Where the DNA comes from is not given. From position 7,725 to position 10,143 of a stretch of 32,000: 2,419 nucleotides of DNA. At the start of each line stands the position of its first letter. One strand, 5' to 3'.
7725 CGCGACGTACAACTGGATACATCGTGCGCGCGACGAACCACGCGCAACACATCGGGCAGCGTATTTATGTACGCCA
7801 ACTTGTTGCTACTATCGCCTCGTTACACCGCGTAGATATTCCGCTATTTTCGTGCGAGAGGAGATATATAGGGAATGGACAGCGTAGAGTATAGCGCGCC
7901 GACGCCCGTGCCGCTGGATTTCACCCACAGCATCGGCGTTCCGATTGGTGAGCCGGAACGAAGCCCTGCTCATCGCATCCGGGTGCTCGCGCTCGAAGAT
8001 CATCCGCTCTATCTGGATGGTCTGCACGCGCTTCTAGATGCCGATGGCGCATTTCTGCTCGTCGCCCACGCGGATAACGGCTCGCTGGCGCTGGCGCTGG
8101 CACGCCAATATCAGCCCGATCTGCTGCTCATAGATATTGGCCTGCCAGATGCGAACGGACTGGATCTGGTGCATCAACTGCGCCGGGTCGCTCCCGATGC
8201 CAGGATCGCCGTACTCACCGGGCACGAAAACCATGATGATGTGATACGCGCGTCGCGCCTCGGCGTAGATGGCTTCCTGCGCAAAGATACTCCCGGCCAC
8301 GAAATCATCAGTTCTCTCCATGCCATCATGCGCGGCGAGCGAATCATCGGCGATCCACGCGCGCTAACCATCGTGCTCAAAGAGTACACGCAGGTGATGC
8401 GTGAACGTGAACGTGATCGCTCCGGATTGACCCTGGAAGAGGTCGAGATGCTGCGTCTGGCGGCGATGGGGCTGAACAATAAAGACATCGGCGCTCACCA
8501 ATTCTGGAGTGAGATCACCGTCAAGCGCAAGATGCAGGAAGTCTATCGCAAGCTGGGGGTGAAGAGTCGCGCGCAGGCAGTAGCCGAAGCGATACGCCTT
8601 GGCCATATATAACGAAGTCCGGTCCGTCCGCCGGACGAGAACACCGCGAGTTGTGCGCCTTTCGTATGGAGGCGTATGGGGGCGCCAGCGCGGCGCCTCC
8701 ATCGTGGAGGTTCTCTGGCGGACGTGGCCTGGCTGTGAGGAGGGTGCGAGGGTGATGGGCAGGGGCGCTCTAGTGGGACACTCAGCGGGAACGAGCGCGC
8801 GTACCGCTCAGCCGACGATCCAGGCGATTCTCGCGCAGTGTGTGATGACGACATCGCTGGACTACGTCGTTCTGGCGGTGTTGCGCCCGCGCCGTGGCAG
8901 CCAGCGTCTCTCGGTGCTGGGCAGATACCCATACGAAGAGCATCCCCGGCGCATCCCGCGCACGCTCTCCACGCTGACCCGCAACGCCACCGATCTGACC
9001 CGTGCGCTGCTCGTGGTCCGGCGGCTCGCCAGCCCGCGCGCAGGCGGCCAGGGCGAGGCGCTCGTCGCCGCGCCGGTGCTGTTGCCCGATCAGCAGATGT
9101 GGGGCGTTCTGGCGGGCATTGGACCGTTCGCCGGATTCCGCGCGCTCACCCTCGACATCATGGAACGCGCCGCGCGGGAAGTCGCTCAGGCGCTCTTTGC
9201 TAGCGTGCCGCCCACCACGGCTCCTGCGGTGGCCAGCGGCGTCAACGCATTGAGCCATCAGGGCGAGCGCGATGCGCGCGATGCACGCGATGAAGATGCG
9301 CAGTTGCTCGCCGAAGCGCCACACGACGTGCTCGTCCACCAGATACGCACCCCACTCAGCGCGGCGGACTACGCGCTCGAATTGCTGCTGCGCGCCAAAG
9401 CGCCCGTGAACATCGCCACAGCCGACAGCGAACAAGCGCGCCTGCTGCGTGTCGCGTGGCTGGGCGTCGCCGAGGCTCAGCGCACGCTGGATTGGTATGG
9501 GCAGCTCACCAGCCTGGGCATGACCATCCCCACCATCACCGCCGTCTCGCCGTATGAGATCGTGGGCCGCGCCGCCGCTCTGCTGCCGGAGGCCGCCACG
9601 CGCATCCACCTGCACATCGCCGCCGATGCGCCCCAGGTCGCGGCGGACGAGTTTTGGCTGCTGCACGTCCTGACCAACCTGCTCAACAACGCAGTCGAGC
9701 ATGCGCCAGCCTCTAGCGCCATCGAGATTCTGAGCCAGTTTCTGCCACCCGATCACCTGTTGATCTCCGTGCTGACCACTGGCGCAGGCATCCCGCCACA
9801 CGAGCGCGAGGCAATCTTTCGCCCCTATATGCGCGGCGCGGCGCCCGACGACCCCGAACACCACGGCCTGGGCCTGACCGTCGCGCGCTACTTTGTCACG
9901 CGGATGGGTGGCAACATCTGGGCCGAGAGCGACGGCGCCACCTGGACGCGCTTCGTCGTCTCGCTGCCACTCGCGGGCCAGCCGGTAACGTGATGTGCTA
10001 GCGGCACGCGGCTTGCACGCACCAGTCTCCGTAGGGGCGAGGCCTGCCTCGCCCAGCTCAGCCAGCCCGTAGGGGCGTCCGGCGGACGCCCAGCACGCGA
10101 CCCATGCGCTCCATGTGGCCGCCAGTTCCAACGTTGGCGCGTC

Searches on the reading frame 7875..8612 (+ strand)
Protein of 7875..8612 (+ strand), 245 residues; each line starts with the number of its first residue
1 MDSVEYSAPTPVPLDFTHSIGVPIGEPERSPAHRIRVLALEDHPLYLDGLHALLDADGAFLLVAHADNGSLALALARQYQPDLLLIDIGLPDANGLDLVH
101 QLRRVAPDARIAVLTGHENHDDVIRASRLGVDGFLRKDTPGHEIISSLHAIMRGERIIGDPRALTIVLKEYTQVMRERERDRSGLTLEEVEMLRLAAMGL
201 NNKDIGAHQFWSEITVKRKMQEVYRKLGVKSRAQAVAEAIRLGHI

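Call 8: search_protein_families(library=pfam, proteins=[window:7875-8612:+])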
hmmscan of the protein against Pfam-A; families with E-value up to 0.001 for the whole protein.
window:7875-8612:+ (245 aa): 2 families
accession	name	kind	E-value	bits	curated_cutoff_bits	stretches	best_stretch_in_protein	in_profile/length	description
PF00072.30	Response_reg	-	3e-22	79.3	30.2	1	37-147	1-109/111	Response regulator receiver domain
PF00196.25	GerE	-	1.3e-11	44.4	23.5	1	185-237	3-55/57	Bacterial regulatory proteins, luxR family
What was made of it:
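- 7875..8612 (+): Candidate cognate regulator. It is a NarL/FixJ-family response regulator with a receiver domain and a GerE helix-turn-helix domain. Pfam (call 8).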

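Call 30: find_related_loci(query=A3, collection=genome_contigs, flank=10000)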
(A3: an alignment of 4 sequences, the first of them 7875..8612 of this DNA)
Query A3 (245 aa) in genome_contigs; peptide patterns used: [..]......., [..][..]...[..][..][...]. (x = any residue, [..] = any of these).
419 stretches matched a pattern; 315 encode a relative of the query (tblastn E <= 1e-3); the best 80 are kept; 79 distinct loci.
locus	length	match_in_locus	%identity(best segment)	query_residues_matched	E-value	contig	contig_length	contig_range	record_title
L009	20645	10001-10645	53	31-245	6e-77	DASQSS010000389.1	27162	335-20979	MAG TPA_asm: Ktedonobacterales bacterium isolate SMAG_U10915 k141_72489, whole genome shotgun sequence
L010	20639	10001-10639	54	33-245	2e-76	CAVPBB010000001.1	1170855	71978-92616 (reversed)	MAG: uncultured Chloroflexia bacterium isolate MFD00031.bin.2.93 genome assembly, contig: contig_14065, whole genome sho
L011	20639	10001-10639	52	33-245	8e-70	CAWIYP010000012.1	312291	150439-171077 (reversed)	MAG: uncultured Chloroflexia bacterium isolate MFD05942.bin.2.246 genome assembly, contig: contig_19895, whole genome sh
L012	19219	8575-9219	53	31-245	7e-69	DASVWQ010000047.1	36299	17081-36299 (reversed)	MAG TPA_asm: Ktedonobacterales bacterium isolate SMAG_U2552 k141_397766, whole genome shotgun sequence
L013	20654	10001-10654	48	32-245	5e-61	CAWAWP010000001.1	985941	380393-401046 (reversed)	MAG: uncultured Chloroflexia bacterium isolate MFD05502.bin.1.39 genome assembly, contig: contig_10478, whole genome sho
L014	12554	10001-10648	49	34-245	2e-60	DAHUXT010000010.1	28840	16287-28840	MAG TPA_asm: Ktedonobacteria bacterium isolate clean1966 NODE_10_length_28840_cov_2.122484, whole genome shotgun sequenc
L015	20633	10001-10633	37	34-245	3e-41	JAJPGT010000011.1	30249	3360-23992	MAG: Proteobacteria bacterium isolate Centralia_MAG_106 k107_10240870, whole genome shotgun sequence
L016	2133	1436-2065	39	35-245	2e-40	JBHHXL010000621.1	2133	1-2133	MAG: Anaerolineae bacterium isolate D_1_bin.6 NODE_48859_length_2133_cov_34.885948, whole genome shotgun sequence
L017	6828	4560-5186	37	36-245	3e-37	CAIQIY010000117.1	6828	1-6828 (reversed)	MAG: uncultured Chloroflexi bacterium isolate LaPlata_bin-0339 genome assembly, contig: bin-0339:117/707, whole genome s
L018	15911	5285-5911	37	36-245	2e-33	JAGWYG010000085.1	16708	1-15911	MAG: Chloroflexota bacterium isolate REEB485 contig-150_6305, whole genome shotgun sequence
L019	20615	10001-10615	33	35-243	4e-27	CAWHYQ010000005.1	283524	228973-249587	MAG: uncultured Chloroflexia bacterium isolate MFD02242.bin.2.222 genome assembly, contig: contig_43811, whole genome sh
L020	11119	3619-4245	33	35-243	3e-27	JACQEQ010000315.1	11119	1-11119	MAG: Gammaproteobacteria bacterium isolate NC_groundwater_1025_Pr1_S-0.65um_55_8 Montesol18_Sp65_coassembly_scaffold_115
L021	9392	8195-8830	30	35-245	4e-25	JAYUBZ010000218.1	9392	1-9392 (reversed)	MAG: Gammaproteobacteria bacterium isolate GFS_6843 GFS_6843_217, whole genome shotgun sequence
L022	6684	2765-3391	31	35-243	2e-23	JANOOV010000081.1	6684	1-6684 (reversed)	MAG: Gammaproteobacteria bacterium isolate VAR_43_metabat_102 VAR_43_k141_5077886, whole genome shotgun sequence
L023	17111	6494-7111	33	32-236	1e-22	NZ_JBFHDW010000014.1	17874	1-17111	MAG: Actibacterium sp. isolate Mix_sand07.2021.05.D.47 k141_602364_length_17874_cov_10.4044, whole genome shotgun sequen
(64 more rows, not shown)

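Call 48: search_solved_structures(query=window:7875-8612:+, max_evalue=0.00001)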
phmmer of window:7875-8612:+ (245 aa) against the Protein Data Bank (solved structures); distinct sequences matched with E-value up to 0.00001: 112 (the best 60 are shown).
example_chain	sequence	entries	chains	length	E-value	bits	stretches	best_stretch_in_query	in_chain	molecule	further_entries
1a04_A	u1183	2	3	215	6.9e-30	107.8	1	36-236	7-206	NITRATE/NITRITE RESPONSE REGULATOR PROTEIN NARL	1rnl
3c3w_A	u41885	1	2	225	6.3e-25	91.6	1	35-241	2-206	TWO COMPONENT TRANSCRIPTIONAL REGULATORY PROTEIN DEVR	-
7ve6_A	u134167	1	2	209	2.6e-22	83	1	35-240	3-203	Response regulator protein VraR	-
4gvp_A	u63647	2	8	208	3.1e-22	82.8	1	35-240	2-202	Response regulator protein vraR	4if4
4yn8_A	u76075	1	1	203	5.3e-22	82.1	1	31-239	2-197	Response regulator ChrA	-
5hev_A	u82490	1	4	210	3e-20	76.3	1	35-243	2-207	Response regulator protein VraR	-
4ldz_A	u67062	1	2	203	8.3e-18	68.3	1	35-239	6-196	Transcriptional regulatory protein DesR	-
3cz5_A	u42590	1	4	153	1.3e-15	61.1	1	35-162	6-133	Two-component response regulator, LuxR family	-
3eul_A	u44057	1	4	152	1.4e-15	61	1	32-158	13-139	POSSIBLE NITRATE/NITRITE RESPONSE TRANSCRIPTIONAL REGULATORY PROTEIN NARL (DNA-binding res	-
4hye_A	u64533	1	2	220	8.2e-15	58.5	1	32-236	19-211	Response regulator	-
4zmr_A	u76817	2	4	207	7.3e-14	55.4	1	34-236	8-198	Response regulator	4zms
9xzo_A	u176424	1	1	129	1.7e-13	54.2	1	36-139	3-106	De novo protein M1X0B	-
4le0_A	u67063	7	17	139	3.6e-13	53.1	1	35-159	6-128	Transcriptional regulatory protein DesR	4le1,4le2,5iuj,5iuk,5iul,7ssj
7ssi_C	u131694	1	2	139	6.8e-13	52.2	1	35-159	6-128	Transcriptional regulatory protein DesR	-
2qsj_A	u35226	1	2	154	1.3e-12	51.3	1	37-158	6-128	DNA-binding response regulator, LuxR family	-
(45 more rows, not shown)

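Call 49: search_protein_families(library=ncbifam, proteins=[window:7875-8612:+], max_evalue=0.001)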
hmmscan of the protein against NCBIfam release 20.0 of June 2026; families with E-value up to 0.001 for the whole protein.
window:7875-8612:+ (245 aa): 90 families (the best 25 are shown)
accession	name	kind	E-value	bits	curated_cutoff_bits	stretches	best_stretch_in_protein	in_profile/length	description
NF007935.0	PRK10651.1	equivalog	2.9e-39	134.5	250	1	34-236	6-207/216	two-component system response regulator NarL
NF047785.1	respo_reg_MadR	equivalog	1.7e-34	119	300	1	35-244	1-208/209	MadR family response regulator transcription factor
NF052445.1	RespRegMctR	equivalog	2.6e-32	111.9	300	1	35-241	2-201/205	two-component system response regulator MctR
NF007708.0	PRK10403.1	equivalog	4.2e-31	108.1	343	1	34-235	6-204/215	nitrate/nitrite response regulator protein NarP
NF011896.0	PRK15369.1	equivalog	9.9e-30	103.7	242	1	34-243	3-208/211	two component system response regulator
NF007018.1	PRK09483.1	equivalog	1.7e-18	67.1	280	1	35-243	2-207/217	UvrY/SirA/GacA family response regulator transcription factor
NF041830.1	RR_TF_ErdR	exception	2.1e-17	63.6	390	1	37-236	4-202/213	response regulator transcription factor ErdR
NF007403.0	PRK09935.1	equivalog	6.8e-17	61.8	271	1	37-234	6-199/210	fimbria biosynthesis transcriptional regulator FimZ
NF045991.1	RespRegCtrARhodob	equivalog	2.2e-16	60.3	350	1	35-160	1-124/224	response regulator transcription factor CtrA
NF007419.0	PRK09958.1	equivalog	1e-15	57.9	251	1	39-232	5-191/204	acid-sensing system DNA-binding response regulator EvgA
NF007505.1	PRK10100.1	equivalog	1e-13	51.5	250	1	82-237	43-197/204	biofilm master transcriptional regulator CsgD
TIGR02956.1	TMAO_torS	equivalog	2.4e-13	49.1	676.5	1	33-157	700-825/967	TMAO reductase system sensor histidine kinase/response regulator TorS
NF008296.0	PRK11083.1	equivalog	4.8e-13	49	273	1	34-157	3-123/228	two-component system response regulator CreB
NF007969.0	PRK10693.1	equivalog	1.5e-12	47.2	329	1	36-137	9-108/337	two-component system response regulator RssB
NF040689.1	MtrAB_MtrA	equivalog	5.4e-12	45.5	300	1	63-195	25-155/219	MtrAB system response regulator MtrA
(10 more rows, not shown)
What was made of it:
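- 7875..8612 (+): The best PDB match is NarL 1a04, and the NCBIfam NarL model scores 134 bits, below its equivalog cutoff (calls 48, 49).
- Closest known: NarL/NarP heptamer operators. Same: NarL is the closest solved and named relative of the candidate regulator (calls 48, 49).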

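Call 55: search_protein_families(library=pfam, proteins=[L015:2999-4558:+, L015:4647-5519:+, L015:5545-6315:+, L015:6496-7488:+, L015:7586-9973:+, L013:6709-8694:-, L013:9181-9561:+], max_evalue=0.01)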
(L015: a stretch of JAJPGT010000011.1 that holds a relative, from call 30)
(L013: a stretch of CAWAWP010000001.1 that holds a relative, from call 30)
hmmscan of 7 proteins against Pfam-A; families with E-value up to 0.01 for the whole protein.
L015:2999-4558:+ (519 aa): 1 family
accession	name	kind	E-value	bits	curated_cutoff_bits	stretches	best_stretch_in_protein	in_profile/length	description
PF01425.27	Amidase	-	2.8e-121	406.1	27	1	73-496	1-445/445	Amidase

L015:4647-5519:+ (290 aa): 4 families
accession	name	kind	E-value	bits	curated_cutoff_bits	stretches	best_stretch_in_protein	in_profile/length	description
PF13561.12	adh_short_C2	-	3.4e-64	217.1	27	1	54-285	1-234/236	Enoyl-(Acyl carrier protein) reductase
PF00106.31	adh_short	-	7.2e-54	182.7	26.6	1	48-239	1-192/195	short chain dehydrogenase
PF08659.16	KR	-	2.4e-12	47.6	22.6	1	50-224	3-173/180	KR domain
PF01370.27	Epimerase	-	0.0013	18.6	20.9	1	50-227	1-176/240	NAD dependent epimerase/dehydratase family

L015:5545-6315:+ (256 aa): 3 families
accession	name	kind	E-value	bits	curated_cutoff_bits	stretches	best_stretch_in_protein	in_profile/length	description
PF00676.26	E1_dh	-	3.9e-58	197.2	22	1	13-217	1-204/300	Dehydrogenase E1 component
PF02775.26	TPP_enzyme_C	-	3e-05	24.3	21.9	1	111-217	25-120/151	Thiamine pyrophosphate enzyme, C-terminal TPP binding domain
PF13292.11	DXP_synthase_N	-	0.0014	18.4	21.2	1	117-175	114-172/274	1-deoxy-D-xylulose-5-phosphate synthase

L015:6496-7488:+ (330 aa): 4 families
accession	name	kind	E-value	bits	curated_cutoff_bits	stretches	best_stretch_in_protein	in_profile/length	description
PF02779.29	Transket_pyr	-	1.1e-45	155.8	27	1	10-184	3-173/174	Transketolase, pyrimidine binding domain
PF02780.25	Transketolase_C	-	4.7e-36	123.9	25.9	1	199-320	1-123/124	Transketolase, C-terminal domain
PF17147.9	PFOR_II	-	0.00057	20.6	27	1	209-285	2-77/102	Pyruvate:ferredoxin oxidoreductase core domain II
PF22613.1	Transketolase_C_1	-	0.0023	18.5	27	1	208-239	12-43/113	Transketolase-like TK C-terminal domain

L015:7586-9973:+ (795 aa): 9 families
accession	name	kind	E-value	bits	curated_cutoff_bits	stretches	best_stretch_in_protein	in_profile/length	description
PF02743.24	dCache_1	-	1e-17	65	45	1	68-294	2-239/240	Cache domain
PF00672.30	HAMP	-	1.8e-15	57.4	25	1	329-379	1-51/53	HAMP domain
PF01590.32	GAF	-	1.7e-14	54.9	22.4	1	401-536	1-133/133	GAF domain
PF13185.12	GAF_2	-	3.7e-14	53.5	28.6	1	400-536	2-135/136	GAF domain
PF07730.19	HisKA_3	-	1e-13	52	24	1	580-647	1-68/68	Histidine kinase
PF02518.31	HATPase_c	-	1.6e-12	48.3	26.4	1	687-780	3-110/111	Histidine kinase-, DNA gyrase B-, and HSP90-like ATPase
PF13492.12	GAF_3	-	7.3e-12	46.3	27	1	405-538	5-129/129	GAF domain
PF13581.12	HATPase_c_2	-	6.5e-05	23.4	27.4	1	693-741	35-88/127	Histidine kinase-like ATPase domain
PF08448.16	PAS_4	-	0.0029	18.3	23.1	0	139-210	37-106/110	PAS fold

L013:6709-8694:- (661 aa): 4 families
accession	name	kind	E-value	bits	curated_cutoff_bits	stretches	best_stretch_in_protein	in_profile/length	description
PF13385.13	Laminin_G_3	-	5.2e-27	95.3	27.6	1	100-259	1-151/151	Concanavalin A-like lectin/glucanases superfamily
PF00149.33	Metallophos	-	4.5e-07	30.9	21.5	1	412-579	30-191/191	Calcineurin-like phosphoesterase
PF14008.11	Metallophos_C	-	0.0003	21.8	23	1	597-655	2-63/63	Iron/zinc purple acid phosphatase-like protein C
PF22925.3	TS_C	-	0.007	16.4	27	0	154-255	101-201/202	Trans-sialidase, C-terminal domain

L013:9181-9561:+ (126 aa): 0 families

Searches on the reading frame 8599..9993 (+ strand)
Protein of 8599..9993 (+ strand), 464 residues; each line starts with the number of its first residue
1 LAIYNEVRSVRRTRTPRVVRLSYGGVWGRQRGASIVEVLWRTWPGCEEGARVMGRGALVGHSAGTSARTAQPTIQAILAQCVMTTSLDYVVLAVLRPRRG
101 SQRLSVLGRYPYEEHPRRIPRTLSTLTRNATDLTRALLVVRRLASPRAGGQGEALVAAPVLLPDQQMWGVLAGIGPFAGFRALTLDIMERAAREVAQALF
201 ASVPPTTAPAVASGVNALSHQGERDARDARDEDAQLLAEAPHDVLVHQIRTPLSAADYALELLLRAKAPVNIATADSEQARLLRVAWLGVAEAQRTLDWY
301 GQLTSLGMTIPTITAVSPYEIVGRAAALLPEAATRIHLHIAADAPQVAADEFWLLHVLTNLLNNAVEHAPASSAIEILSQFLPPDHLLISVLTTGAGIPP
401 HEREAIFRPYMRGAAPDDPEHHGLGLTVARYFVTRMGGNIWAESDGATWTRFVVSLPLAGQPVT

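Call 8: search_protein_families(library=pfam, proteins=[window:8599-9993:+])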
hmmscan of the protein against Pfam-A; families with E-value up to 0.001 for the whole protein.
window:8599-9993:+ (464 aa): 3 families
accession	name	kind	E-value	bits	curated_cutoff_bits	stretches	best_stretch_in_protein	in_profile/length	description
PF02518.31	HATPase_c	-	1.9e-21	77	26.4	1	350-459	2-110/111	Histidine kinase-, DNA gyrase B-, and HSP90-like ATPase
PF00512.31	HisKA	-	0.00053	20.4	26.9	0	245-283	9-51/66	His Kinase A (phospho-acceptor) domain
PF01590.32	GAF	-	0.00065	20.7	22.4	0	73-199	5-133/133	GAF domain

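Call 49: search_protein_families(library=ncbifam, proteins=[window:8599-9993:+], max_evalue=0.001)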
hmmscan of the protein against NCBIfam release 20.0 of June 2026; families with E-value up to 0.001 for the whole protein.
window:8599-9993:+ (464 aa): 61 families (the best 25 are shown)
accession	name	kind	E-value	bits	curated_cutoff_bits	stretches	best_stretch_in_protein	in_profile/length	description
NF006800.0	PRK09303.1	equivalog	1.6e-21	76.7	342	1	244-458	157-377/383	histidine kinase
NF045595.1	HK_scytonemin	equivalog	2.5e-18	65.8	865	1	242-458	419-635/637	scytonemin biosynthesis sensor histidine kinase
NF007793.0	PRK10490.1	equivalog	1.4e-16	59.7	1123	1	236-462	662-886/895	two-component system sensor histidine kinase KdpD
TIGR01386.1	cztS_silS_copS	subfamily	1.6e-16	60.3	292.55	1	336-457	337-457/457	heavy metal sensor histidine kinase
TIGR02956.1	TMAO_torS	equivalog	7.5e-15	54.1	676.5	1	319-459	540-683/967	TMAO reductase system sensor histidine kinase/response regulator TorS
NF008468.0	PRK11360.1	equivalog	3.6e-14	52.1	646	1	322-459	471-609/616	two-component system sensor histidine kinase AtoS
NF011874.0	PRK15347.1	equivalog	1.5e-13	49.7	852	1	296-459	453-615/921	two component system sensor kinase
NF033091.0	HK_VanS_ACDEFG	equivalog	1.8e-13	50.2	400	1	329-457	166-293/293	vancomycin resistance histidine kinase VanS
NF033092.0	HK_WalK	equivalog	1.9e-13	49.9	725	1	320-458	455-594/594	cell wall metabolism sensor histidine kinase WalK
NF008312.0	PRK11100.1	equivalog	2.4e-13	49.8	356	1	245-442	263-458/477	two-component system sensor histidine kinase CreC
NF041880.1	EPS_EpsF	equivalog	2.8e-13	49.2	900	1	333-448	369-481/492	response regulator EpsF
NF007688.0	PRK10364.1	equivalog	3.3e-13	49.2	479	1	336-459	334-452/460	two-component system sensor histidine kinase ZraS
NF007898.0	PRK10604.1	equivalog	3.9e-13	49.3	478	1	325-459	293-424/433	two-component system sensor histidine kinase RstB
NF046044.1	PnpS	equivalog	4.3e-12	45.7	400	1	328-457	257-390/390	two-component system histidine kinase PnpS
NF041832.1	near_NosP_CTERM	subfamily_domain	8.2e-12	44.9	400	1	333-460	100-227/370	NahK/ErcS family hybrid sensor histidine kinase/response regulator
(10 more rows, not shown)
